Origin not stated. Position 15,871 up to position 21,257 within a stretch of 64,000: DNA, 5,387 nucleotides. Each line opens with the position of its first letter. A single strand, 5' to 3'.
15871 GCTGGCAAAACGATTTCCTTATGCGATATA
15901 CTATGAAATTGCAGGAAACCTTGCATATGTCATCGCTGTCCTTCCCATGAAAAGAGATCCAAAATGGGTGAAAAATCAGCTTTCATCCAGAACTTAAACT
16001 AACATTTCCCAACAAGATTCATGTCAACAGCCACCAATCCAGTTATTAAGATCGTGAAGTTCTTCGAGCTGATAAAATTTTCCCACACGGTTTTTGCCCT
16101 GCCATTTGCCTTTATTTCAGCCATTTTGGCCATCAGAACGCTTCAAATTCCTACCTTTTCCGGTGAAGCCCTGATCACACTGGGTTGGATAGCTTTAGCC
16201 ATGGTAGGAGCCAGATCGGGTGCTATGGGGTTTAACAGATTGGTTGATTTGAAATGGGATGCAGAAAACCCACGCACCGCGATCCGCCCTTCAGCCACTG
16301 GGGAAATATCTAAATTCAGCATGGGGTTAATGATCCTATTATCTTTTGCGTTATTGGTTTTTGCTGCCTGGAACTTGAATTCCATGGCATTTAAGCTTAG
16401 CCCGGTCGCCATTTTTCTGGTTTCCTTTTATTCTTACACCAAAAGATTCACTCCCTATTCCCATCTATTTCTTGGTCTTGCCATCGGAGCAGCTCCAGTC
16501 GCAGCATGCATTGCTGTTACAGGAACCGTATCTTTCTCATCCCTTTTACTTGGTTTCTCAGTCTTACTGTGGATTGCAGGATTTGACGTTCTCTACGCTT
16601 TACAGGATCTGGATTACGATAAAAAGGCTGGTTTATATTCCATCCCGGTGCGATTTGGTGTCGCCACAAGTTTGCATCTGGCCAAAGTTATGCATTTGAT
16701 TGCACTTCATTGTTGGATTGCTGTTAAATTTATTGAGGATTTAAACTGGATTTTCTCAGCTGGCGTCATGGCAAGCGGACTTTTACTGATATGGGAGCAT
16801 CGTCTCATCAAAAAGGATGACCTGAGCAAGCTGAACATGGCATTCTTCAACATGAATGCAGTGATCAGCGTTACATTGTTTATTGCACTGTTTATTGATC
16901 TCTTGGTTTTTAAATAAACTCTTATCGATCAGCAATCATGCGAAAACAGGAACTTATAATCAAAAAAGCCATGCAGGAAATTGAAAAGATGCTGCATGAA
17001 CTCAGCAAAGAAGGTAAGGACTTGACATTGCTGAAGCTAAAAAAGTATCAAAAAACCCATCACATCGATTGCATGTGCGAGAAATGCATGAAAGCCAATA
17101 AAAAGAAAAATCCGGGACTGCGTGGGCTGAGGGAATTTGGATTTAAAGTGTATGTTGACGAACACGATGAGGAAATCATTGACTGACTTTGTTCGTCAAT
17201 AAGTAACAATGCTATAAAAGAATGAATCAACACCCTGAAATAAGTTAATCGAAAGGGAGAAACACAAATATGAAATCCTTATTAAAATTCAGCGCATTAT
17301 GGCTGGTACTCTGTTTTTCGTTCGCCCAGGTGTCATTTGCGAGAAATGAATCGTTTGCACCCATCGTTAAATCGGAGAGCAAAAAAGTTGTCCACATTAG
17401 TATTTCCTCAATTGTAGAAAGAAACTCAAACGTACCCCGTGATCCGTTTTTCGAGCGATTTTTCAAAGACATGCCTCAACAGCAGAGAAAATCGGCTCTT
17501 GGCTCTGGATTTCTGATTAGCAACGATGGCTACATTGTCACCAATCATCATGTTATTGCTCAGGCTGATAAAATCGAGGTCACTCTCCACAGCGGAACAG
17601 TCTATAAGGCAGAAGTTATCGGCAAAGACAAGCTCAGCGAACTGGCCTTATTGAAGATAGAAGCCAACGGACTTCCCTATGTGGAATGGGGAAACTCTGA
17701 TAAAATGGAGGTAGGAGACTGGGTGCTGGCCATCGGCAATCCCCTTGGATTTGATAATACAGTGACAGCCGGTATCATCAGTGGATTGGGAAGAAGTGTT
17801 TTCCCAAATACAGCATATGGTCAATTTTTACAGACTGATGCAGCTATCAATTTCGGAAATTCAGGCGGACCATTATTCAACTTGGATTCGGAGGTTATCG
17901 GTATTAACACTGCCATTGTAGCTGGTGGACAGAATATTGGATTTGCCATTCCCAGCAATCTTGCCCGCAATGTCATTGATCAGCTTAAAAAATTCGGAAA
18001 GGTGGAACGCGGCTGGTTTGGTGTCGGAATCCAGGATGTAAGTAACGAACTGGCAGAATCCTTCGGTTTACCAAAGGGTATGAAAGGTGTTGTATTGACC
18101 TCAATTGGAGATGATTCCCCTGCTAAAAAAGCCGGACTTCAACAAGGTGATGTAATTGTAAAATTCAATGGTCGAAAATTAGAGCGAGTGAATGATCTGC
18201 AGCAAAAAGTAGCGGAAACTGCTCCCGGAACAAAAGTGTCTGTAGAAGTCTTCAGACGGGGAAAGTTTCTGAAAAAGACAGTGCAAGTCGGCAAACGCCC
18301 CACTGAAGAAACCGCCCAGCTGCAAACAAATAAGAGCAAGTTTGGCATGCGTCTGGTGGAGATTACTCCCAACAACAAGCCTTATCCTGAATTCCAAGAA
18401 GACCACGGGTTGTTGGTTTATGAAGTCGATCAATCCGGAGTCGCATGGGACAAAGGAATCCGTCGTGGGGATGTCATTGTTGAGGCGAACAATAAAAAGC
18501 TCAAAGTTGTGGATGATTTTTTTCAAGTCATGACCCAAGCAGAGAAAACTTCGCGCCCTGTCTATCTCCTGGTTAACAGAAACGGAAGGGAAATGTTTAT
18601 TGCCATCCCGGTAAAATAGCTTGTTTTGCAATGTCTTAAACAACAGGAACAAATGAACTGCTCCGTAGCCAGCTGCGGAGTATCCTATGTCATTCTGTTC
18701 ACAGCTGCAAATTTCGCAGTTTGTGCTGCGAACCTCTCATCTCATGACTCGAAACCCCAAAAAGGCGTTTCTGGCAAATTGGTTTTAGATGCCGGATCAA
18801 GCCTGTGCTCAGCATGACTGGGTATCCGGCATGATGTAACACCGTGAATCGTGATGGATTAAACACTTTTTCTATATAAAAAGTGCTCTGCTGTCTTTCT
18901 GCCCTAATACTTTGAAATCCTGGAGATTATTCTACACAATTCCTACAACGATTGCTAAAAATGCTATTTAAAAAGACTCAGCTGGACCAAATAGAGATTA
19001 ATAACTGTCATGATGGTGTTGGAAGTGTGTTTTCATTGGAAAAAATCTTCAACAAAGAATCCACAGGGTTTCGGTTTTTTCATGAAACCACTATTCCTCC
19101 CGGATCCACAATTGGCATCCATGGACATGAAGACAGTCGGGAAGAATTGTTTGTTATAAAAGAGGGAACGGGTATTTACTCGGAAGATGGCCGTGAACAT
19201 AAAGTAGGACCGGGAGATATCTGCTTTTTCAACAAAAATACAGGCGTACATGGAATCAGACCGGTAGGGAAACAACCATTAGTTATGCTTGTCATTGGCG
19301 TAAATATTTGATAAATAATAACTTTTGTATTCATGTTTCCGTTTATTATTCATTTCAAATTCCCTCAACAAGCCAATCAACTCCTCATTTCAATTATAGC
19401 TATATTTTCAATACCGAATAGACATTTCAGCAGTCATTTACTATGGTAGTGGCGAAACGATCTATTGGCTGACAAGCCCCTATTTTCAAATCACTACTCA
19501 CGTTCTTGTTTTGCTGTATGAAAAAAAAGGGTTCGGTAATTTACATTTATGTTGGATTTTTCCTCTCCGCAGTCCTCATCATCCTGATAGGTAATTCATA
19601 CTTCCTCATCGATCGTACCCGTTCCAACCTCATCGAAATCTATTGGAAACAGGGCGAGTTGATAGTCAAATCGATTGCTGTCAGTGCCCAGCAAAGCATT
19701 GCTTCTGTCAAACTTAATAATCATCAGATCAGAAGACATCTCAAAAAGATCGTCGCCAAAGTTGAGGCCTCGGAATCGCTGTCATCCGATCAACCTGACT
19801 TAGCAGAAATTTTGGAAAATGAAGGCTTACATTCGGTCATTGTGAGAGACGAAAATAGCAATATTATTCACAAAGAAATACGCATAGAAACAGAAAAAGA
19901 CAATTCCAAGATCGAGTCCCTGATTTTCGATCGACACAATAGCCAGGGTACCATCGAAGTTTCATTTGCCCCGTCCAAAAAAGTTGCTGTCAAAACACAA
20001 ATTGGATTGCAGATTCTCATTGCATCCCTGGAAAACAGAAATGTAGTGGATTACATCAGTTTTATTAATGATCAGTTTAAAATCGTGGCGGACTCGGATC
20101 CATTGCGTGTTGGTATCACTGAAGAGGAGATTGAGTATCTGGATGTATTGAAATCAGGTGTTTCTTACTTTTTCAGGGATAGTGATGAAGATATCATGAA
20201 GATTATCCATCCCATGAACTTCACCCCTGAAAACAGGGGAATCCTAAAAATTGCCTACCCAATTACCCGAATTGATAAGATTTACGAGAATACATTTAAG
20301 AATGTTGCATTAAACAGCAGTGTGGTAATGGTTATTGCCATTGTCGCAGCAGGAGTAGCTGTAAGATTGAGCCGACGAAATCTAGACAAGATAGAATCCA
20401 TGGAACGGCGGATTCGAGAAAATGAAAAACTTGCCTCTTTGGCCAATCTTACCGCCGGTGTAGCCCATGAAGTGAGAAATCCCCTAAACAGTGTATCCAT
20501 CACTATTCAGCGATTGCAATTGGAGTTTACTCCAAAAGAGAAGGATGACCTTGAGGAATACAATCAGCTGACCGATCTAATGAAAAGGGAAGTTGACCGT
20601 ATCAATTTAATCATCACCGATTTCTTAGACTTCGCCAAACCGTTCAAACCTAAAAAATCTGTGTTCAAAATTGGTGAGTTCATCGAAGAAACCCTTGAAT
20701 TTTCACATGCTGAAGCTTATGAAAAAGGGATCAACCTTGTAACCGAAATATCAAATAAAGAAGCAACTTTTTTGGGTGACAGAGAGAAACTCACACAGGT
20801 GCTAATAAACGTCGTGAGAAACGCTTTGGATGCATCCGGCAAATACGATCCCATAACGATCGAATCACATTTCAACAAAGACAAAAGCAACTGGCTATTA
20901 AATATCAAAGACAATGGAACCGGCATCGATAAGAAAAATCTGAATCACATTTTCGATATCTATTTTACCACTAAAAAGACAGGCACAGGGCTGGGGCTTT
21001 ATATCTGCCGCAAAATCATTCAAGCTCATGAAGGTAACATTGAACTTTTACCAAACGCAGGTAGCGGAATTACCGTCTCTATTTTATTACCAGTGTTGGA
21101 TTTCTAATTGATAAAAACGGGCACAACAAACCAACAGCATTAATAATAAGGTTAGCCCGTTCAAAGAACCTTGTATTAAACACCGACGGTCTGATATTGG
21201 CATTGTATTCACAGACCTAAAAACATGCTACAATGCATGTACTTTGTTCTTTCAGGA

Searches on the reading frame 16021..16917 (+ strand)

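Call 64: search_protein_families(library=pfam, proteins=[window:16021-16917:+], max_evalue=0.00001)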
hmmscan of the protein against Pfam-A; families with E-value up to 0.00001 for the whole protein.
window:16021-16917:+ (298 aa): 1 family
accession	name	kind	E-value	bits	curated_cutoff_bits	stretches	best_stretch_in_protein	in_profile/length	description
PF01040.23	UbiA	-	6e-47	160.5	34.2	1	44-279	17-248/250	UbiA prenyltransferase family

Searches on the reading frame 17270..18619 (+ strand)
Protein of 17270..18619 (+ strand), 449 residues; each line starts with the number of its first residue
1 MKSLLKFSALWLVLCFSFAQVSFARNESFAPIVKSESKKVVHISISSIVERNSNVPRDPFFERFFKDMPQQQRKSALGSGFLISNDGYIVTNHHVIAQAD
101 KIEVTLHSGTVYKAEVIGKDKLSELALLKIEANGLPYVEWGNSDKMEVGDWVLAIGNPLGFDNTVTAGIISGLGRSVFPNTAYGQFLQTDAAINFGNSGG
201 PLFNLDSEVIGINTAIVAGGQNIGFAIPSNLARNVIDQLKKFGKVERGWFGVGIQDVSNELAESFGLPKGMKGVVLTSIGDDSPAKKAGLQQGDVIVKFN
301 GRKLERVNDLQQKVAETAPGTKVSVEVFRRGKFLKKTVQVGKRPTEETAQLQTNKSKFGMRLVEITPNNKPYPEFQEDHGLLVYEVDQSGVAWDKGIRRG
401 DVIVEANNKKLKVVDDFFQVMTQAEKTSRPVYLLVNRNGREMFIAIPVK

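Call 64: search_protein_families(library=pfam, proteins=[window:17270-18619:+], max_evalue=0.00001)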
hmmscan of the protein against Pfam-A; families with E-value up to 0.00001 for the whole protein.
window:17270-18619:+ (449 aa): 6 families
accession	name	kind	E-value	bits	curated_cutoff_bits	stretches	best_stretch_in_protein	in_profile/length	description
PF13365.12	Trypsin_2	-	3.7e-35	122.2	27.6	1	78-212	1-144/144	Trypsin-like peptidase domain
PF13180.12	PDZ_2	-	1.4e-25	89.9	27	2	252-339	5-79/80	PDZ domain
PF17820.7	PDZ_6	-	3.8e-20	71.8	27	1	277-327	3-52/54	PDZ domain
PF00089.32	Trypsin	-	8.3e-19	68.7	20.6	1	76-236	25-220/220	Trypsin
PF00595.29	PDZ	-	1.8e-17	63.9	23.2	1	244-327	7-80/81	PDZ domain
PF14685.13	PDZ_Tricorn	-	2.1e-06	28.1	25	0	281-339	29-87/88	Tricorn protease PDZ domain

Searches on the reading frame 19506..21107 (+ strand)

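Call 64: search_protein_families(library=pfam, proteins=[window:19506-21107:+], max_evalue=0.00001)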
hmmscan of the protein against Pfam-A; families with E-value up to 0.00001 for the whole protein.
window:19506-21107:+ (533 aa): 3 families
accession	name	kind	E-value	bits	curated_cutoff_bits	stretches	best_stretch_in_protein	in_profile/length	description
PF02518.31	HATPase_c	-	4.8e-23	82.2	26.4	1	424-530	1-109/111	Histidine kinase-, DNA gyrase B-, and HSP90-like ATPase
PF00512.31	HisKA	-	3.1e-13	50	26.9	1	313-378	3-62/66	His Kinase A (phospho-acceptor) domain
PF13589.12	HATPase_c_3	-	1.7e-06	28.6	25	1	430-491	4-62/137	Histidine kinase-, DNA gyrase B-, and HSP90-like ATPase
